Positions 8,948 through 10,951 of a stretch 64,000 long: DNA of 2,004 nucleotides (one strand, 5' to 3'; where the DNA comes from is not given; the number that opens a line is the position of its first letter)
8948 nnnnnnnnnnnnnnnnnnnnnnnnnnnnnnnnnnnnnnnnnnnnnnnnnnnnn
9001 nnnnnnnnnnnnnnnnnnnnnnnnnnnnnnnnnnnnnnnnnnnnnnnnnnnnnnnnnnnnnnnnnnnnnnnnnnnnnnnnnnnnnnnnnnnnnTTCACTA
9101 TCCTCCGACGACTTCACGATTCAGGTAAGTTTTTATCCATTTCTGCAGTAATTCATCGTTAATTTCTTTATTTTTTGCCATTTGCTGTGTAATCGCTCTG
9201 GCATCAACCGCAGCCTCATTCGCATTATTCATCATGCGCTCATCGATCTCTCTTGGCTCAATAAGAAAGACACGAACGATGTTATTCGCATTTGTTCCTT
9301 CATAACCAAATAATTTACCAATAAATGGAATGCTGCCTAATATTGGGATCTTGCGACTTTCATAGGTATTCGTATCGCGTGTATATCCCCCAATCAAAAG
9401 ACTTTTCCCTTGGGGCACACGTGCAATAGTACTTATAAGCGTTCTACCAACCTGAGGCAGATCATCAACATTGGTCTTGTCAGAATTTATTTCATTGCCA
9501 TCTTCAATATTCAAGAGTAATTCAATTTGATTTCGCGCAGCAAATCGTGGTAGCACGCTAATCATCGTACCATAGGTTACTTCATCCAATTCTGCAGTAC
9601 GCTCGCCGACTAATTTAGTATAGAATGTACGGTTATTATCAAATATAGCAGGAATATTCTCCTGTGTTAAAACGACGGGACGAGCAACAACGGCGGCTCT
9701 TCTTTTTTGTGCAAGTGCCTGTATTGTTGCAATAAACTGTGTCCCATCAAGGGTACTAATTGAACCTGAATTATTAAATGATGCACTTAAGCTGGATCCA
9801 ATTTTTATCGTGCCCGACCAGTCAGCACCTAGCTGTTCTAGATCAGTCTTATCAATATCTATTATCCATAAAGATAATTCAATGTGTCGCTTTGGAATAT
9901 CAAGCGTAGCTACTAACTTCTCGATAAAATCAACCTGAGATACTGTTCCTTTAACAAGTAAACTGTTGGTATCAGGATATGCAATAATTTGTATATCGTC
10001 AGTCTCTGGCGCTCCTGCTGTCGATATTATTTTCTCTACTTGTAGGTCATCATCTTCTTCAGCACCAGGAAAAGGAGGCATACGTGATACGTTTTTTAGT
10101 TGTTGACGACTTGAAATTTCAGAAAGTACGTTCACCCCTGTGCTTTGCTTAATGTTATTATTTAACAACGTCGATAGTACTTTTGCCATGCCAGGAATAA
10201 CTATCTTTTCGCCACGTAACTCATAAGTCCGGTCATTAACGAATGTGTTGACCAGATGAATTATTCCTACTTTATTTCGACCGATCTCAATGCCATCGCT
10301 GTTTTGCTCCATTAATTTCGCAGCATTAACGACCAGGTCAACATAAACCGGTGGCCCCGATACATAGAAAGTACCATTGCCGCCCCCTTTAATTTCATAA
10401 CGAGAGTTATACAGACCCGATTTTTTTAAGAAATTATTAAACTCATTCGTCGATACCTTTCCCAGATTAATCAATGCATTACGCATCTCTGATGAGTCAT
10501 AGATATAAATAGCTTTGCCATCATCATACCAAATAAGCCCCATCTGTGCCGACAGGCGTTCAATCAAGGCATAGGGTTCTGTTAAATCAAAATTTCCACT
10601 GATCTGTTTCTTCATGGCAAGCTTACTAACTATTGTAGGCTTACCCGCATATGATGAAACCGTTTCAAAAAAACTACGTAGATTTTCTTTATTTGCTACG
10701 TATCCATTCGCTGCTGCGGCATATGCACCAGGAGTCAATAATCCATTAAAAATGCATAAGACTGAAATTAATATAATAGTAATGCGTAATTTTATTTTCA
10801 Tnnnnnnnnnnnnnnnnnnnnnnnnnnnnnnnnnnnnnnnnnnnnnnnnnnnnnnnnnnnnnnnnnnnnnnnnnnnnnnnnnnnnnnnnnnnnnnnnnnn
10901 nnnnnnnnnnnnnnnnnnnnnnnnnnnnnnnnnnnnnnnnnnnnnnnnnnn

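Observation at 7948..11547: Regulator, secretin and gatekeeper genes remain intact in an otherwise dead T3SS locus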

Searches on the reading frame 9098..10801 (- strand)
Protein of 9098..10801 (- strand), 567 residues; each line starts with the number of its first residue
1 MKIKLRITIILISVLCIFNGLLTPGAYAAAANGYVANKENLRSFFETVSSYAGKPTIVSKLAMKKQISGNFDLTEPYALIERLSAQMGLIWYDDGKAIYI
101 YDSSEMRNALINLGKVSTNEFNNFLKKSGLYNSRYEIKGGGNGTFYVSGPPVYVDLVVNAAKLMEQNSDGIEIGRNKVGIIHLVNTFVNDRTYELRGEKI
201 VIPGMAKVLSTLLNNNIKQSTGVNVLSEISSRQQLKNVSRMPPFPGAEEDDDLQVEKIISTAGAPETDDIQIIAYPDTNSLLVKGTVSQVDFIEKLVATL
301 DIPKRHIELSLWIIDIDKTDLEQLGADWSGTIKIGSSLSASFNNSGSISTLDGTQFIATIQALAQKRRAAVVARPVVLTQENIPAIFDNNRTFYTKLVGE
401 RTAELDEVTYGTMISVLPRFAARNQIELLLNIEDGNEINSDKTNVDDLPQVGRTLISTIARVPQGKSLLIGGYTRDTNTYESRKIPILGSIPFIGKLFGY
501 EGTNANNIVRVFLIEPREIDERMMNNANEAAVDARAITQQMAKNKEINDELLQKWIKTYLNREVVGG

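Call 13: search_protein_families(library=pfam, proteins=[window:9098-10801:-])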
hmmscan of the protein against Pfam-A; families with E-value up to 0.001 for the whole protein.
window:9098-10801:- (567 aa): 3 families
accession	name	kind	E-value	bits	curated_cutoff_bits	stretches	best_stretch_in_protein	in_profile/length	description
PF21304.2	T3S_SPI-1_N0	-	8.1e-29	100.1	27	1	34-102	1-69/69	SPI-1 type 3 secretion system secretin, N0 domain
PF00263.26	Secretin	-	1.4e-28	100.1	27.5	1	362-517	1-166/169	Bacterial type II and III secretion system protein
PF03958.22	Secretin_N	-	1.1e-16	61.2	28.2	1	180-305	3-68/69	Bacterial type II/III secretion system short domain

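Call 14: search_protein_families(library=ncbifam, proteins=[window:9098-10801:-])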
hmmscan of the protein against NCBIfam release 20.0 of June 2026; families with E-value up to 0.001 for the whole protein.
window:9098-10801:- (567 aa): 8 families
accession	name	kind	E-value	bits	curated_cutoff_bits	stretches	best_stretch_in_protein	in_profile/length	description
TIGR02516.1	type_III_yscC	equivalog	1.4e-145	485.4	238.45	2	262-520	191-462/463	type III secretion system outer membrane ring subunit SctC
NF011873.0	PRK15346.1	equivalog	1.4e-82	277.9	524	2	265-517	230-492/499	EscC/YscC/HrcC family type III secretion system outer membrane ring protein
TIGR02515.1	IV_pilus_PilQ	subfamily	6.8e-23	81.3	284.35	2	353-506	258-414/428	type IV pilus secretin PilQ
TIGR02517.1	type_II_gspD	equivalog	8.3e-23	80.7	351.35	2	333-521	394-592/600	type II secretion system secretin GspD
TIGR02519.1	pilus_MshL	equivalog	1.4e-18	66.9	250.2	1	276-517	5-288/290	pilus (MSHA type) biogenesis protein MshL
NF010083.0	PRK13568.1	equivalog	1.4e-15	57.1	554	1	272-519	154-417/419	DNA uptake porin HofQ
NF007851.2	PRK10560.1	exception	1.1e-14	54.1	598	1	274-520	148-410/412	DNA uptake porin HofQ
NF042912.1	Amuc_1098_fam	equivalog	3.1e-13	48.7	750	2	455-517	732-794/805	Amuc_1098 family type IV pilus outer membrane protein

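Call 41: search_solved_structures(query=window:9098-10801:-, max_evalue=1e-10, show_alignments=1)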
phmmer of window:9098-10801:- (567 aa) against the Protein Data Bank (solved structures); distinct sequences matched with E-value up to 1e-10: 7.
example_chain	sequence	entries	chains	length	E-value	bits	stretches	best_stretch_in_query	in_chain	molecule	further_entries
5tcq_A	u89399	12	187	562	1.2e-185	621.4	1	10-562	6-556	Protein InvG | Type 3 secretion system secretin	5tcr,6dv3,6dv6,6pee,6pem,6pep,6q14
6rwk_X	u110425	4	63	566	5.2e-152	510.3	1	30-529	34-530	Outer membrane protein MxiD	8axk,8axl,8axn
3j1v_A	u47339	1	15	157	1.4e-55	192.1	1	30-175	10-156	Protein InvG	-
4g08_A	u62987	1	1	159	1.4e-55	192.1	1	30-175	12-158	Protein InvG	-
2y9k_A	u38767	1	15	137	1.6e-50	175.4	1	33-166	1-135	PROTEIN INVG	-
6w6m_A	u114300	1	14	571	3.6e-11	45.6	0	348-499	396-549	Type IV pilus secretin PilQ family protein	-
5wq7_A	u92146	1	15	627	5.4e-11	45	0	359-516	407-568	Putative type II secretion system protein D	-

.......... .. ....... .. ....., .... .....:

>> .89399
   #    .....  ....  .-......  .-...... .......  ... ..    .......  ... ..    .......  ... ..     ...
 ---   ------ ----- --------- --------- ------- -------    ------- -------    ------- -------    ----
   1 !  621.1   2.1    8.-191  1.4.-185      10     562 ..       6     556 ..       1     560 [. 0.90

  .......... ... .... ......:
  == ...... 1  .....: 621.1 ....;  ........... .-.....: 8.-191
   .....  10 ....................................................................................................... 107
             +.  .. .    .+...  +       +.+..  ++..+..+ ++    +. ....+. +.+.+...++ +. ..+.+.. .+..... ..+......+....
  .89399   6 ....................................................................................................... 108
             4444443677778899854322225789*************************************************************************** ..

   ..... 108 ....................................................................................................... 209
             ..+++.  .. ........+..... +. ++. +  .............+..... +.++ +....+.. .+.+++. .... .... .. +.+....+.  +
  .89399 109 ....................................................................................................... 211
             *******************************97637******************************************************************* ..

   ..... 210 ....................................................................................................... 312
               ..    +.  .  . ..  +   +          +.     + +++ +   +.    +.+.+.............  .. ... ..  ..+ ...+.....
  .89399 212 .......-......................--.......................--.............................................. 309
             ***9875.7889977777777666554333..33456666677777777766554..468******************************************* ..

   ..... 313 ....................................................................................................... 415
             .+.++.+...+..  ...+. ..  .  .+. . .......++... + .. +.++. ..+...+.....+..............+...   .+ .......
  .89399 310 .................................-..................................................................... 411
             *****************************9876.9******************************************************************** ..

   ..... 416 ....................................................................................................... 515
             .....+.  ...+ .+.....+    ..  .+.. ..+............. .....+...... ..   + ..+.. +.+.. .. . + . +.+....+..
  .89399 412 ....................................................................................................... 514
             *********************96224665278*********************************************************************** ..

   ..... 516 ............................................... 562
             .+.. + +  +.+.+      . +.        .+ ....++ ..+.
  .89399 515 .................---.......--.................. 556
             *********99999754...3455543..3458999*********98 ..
